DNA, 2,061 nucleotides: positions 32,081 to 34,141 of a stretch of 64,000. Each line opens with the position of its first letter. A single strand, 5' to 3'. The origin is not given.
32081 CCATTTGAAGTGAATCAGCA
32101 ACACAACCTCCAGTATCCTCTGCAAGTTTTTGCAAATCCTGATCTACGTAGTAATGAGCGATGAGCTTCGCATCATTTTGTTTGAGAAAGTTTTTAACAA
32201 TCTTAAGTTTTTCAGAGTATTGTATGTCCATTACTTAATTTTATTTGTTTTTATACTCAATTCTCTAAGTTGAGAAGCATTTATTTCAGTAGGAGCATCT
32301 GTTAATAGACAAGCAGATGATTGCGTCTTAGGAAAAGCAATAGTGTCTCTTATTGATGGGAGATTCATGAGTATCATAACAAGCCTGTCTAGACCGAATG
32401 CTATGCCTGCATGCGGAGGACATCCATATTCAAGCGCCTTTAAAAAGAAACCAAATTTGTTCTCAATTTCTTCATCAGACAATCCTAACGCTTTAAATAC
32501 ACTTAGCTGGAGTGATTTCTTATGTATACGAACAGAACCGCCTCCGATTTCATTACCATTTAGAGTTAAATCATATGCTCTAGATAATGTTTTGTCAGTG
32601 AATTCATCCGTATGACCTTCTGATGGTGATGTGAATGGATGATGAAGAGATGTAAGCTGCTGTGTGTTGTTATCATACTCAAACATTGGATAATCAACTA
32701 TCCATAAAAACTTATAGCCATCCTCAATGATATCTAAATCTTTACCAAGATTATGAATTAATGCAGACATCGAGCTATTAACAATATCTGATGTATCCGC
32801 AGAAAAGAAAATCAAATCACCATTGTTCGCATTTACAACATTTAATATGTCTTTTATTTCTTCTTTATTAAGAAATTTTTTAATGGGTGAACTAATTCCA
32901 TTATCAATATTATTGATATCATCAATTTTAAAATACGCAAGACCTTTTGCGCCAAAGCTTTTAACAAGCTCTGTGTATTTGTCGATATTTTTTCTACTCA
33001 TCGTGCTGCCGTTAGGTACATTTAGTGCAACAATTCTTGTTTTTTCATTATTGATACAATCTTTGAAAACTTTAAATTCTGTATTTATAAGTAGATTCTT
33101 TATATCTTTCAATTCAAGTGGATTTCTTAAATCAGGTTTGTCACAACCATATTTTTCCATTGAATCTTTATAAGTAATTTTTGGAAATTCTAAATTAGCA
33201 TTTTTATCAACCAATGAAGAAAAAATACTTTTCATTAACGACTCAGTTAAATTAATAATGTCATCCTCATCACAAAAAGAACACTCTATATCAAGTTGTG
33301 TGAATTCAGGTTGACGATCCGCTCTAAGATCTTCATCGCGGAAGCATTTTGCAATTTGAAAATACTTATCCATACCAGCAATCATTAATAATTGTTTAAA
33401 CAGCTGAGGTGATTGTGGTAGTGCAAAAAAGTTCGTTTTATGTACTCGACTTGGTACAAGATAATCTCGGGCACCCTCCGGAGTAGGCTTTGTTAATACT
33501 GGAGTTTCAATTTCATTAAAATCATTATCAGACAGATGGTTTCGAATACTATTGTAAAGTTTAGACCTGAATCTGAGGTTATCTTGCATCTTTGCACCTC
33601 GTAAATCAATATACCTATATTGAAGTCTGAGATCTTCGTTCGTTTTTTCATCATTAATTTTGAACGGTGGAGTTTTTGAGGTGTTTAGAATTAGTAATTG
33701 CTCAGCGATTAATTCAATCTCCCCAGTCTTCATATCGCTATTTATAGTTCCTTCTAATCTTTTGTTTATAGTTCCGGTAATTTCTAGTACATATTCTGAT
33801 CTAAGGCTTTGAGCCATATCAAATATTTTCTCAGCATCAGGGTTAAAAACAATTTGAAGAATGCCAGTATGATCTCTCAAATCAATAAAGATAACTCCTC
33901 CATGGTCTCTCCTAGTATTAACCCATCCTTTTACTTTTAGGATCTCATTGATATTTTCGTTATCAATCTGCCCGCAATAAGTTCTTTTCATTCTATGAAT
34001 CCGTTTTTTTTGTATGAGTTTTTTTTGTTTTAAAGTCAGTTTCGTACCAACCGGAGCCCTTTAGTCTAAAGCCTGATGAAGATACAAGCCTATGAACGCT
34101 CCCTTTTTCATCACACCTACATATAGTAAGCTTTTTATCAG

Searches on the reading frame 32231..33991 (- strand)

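Call 50: search_protein_families(library=pfam, proteins=[window:32231-33991:-], max_evalue=0.00001)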
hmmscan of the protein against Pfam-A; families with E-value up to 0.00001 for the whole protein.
window:32231-33991:- (586 aa): 3 families
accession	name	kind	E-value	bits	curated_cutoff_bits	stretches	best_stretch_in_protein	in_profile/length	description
PF00152.25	tRNA-synt_2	-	1.9e-121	405.3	25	1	118-557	1-308/308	tRNA synthetases class II (D, K and N)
PF02938.19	GAD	-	5e-26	91.2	23.4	1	309-408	1-95/95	GAD domain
PF01336.31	tRNA_anti-codon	-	9.8e-19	67.5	27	1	19-101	2-74/75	OB-fold nucleic acid binding domain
